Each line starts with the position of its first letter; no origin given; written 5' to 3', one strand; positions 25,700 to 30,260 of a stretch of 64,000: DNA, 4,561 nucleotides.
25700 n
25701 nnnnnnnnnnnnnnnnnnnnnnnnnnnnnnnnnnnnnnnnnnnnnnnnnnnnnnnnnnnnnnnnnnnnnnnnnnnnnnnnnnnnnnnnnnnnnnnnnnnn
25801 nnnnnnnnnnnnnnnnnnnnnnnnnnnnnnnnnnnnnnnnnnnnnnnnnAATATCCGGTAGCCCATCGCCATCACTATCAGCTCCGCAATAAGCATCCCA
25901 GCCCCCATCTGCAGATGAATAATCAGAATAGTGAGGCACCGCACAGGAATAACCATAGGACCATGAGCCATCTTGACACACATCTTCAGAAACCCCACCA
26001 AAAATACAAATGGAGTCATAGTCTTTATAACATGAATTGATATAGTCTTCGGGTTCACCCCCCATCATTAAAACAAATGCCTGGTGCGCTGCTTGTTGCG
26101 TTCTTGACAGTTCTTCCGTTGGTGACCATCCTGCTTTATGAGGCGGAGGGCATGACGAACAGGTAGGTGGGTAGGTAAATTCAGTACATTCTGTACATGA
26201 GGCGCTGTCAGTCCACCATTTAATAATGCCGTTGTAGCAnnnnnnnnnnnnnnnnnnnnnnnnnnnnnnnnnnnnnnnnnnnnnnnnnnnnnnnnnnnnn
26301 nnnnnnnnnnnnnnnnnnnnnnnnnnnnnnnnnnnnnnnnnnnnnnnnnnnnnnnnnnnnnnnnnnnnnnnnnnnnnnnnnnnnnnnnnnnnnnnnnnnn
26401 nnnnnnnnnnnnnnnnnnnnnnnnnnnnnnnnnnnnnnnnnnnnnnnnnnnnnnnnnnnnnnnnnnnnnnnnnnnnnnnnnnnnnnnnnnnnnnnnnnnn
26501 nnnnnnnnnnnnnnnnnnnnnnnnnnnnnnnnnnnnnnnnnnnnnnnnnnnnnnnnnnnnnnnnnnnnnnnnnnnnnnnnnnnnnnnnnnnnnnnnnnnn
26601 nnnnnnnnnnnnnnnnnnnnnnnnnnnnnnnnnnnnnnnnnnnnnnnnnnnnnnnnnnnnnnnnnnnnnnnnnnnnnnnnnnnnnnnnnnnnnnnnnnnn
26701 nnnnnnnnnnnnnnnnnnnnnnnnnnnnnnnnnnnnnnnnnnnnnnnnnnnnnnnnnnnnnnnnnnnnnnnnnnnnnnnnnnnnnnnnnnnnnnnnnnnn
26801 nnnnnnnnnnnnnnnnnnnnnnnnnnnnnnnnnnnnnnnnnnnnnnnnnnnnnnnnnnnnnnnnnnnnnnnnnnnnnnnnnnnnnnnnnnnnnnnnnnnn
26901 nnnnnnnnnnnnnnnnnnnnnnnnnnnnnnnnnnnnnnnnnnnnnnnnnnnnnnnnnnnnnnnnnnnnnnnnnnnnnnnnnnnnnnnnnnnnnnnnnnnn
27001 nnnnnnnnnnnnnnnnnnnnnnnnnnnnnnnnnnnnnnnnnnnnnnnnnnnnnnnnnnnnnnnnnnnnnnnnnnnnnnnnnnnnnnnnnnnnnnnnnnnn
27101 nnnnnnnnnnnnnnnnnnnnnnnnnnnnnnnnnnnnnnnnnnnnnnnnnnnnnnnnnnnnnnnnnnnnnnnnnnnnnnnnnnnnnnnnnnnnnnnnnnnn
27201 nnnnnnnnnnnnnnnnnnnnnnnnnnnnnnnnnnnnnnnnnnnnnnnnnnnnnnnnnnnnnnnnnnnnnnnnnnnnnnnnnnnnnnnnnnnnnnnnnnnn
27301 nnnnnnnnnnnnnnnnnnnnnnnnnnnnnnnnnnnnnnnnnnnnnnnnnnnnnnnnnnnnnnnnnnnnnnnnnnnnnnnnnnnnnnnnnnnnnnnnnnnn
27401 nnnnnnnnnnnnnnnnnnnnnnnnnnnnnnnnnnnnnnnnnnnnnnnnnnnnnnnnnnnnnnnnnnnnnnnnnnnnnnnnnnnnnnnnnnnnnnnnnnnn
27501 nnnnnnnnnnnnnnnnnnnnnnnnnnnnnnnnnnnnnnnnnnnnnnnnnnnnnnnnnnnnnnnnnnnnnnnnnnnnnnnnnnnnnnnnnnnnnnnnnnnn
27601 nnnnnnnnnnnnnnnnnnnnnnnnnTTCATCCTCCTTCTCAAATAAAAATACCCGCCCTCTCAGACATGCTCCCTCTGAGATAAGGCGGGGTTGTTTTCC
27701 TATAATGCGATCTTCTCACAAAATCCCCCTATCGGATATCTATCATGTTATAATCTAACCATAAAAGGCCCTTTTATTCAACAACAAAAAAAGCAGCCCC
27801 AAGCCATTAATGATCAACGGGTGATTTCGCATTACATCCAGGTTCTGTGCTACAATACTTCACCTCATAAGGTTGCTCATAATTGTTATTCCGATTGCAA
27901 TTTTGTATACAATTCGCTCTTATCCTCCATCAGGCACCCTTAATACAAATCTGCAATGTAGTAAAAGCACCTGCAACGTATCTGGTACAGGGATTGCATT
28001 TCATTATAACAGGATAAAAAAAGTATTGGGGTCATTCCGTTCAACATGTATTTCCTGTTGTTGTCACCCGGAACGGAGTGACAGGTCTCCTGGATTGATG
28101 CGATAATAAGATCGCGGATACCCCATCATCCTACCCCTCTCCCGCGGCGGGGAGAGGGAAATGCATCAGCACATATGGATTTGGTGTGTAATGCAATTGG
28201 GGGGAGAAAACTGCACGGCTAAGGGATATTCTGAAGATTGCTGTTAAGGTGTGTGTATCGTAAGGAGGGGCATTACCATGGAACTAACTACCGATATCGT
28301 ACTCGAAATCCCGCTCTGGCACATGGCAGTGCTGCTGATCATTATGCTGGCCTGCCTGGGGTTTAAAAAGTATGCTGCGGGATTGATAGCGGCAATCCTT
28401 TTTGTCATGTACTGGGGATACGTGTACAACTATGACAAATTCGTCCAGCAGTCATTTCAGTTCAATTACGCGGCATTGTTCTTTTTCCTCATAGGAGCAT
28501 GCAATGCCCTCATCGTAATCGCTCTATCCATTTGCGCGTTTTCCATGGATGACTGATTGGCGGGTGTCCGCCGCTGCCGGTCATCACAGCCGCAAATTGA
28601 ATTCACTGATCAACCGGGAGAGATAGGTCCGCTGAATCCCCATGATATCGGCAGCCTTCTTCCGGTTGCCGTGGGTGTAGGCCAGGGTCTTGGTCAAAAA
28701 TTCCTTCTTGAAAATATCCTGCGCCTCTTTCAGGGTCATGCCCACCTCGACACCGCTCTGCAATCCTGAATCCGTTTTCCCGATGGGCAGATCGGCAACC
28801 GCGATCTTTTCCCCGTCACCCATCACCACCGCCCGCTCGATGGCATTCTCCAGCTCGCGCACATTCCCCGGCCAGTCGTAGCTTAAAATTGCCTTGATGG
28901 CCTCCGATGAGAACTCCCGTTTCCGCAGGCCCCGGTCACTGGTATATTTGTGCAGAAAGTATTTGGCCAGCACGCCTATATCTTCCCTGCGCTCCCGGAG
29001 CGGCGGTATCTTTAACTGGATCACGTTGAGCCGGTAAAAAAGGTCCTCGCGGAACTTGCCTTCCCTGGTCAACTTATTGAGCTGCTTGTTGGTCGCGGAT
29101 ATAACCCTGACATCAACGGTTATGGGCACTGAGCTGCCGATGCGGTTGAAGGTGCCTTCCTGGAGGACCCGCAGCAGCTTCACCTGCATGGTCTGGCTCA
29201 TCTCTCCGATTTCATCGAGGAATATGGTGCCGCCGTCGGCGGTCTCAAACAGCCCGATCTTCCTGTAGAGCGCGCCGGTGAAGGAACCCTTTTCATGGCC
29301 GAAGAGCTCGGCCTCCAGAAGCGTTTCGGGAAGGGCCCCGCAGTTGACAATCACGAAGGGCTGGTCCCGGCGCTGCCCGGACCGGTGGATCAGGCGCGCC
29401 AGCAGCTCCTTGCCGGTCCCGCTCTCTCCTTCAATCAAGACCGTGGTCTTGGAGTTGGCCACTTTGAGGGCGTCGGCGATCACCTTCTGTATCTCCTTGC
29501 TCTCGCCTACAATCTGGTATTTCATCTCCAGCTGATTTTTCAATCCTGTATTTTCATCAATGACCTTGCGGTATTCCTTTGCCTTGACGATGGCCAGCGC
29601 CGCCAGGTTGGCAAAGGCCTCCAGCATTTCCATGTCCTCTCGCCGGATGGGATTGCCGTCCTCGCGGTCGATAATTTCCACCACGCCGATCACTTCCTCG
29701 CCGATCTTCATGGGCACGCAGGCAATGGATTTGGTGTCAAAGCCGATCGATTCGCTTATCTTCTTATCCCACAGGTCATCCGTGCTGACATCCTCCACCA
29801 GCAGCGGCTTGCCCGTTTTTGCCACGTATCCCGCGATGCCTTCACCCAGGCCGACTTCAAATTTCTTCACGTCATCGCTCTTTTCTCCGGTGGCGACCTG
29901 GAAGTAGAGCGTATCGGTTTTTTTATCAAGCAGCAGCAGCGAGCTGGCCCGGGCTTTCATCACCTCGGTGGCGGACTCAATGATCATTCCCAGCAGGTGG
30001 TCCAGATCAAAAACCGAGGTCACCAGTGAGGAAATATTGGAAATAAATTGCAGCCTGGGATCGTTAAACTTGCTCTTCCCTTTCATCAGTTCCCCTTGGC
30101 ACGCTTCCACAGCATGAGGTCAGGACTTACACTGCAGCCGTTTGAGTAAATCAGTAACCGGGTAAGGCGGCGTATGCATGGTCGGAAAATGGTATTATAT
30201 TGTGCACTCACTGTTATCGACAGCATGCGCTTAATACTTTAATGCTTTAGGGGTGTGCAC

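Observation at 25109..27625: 838-aa secreted protein fusing a beta-propeller, ~11 thrombospondin type-3 Ca-binding repeats and a dockerin-like tail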

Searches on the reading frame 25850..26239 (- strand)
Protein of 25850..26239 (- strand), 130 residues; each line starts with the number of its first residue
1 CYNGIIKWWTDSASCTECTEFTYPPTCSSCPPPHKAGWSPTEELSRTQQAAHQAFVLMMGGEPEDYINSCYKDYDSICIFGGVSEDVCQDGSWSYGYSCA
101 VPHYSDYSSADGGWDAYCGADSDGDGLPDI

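Call 86: search_solved_structures(query=window:25850-26239:-, max_evalue=10)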
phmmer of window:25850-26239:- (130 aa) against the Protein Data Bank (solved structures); distinct sequences matched with E-value up to 10: 2.
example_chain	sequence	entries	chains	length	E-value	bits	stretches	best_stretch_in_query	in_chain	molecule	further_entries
3rsb_A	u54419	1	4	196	1.4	12.3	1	63-97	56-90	Adenosylcobinamide-phosphate guanylyltransferase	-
2mzb_A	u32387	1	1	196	1.4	12.3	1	63-97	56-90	Adenosylcobinamide-phosphate guanylyltransferase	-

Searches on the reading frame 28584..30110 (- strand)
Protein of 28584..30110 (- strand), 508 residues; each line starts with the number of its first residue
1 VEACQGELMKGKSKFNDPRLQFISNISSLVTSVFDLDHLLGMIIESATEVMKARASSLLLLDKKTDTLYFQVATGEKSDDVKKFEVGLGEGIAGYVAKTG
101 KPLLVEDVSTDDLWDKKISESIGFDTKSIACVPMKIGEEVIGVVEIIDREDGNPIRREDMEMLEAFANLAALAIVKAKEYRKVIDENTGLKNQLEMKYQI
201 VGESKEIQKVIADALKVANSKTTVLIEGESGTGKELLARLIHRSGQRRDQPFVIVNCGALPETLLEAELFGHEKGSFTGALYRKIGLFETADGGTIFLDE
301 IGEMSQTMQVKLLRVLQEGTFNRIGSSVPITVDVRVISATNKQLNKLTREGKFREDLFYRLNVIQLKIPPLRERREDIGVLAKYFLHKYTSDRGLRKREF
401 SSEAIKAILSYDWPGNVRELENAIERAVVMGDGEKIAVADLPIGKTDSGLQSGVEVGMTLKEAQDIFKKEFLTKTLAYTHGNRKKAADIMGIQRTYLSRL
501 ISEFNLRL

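Call 67: search_protein_families(library=pfam, max_evalue=0.001, proteins=[window:28584-30110:-])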
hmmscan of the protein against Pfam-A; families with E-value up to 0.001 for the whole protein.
window:28584-30110:- (508 aa): 10 families
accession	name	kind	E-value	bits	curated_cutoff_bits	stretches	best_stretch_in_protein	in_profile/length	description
PF00158.32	Sigma54_activat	-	1.4e-71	240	20.2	1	200-366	1-167/168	Sigma-54 interaction domain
PF25601.1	AAA_lid_14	-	1.6e-25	89.2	27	1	372-442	1-71/87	AAA+ ATPase lid domain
PF14532.12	Sigma54_activ_2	-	1.1e-22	81.2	25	1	201-371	1-138/138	Sigma-54 interaction domain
PF13185.12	GAF_2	-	8.8e-18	65.3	28.6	1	35-174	3-135/136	GAF domain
PF01590.32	GAF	-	3.7e-16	60.3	22.4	1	35-174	1-133/133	GAF domain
PF13492.12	GAF_3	-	1.8e-11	45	27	1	35-174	1-127/129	GAF domain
PF07728.20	AAA_5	-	2.5e-06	28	22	1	224-344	2-125/139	AAA domain (dynein-related subfamily)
PF02954.25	HTH_8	-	2.5e-05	24.4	22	1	469-499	7-37/42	Bacterial regulatory protein, Fis family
PF07724.20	AAA_2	-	0.00032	21.2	27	0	221-348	3-131/166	AAA domain (Cdc48 subfamily)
PF00004.35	AAA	-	0.00077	20.4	21.2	0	224-348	1-115/131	ATPase family associated with various cellular activities (AAA)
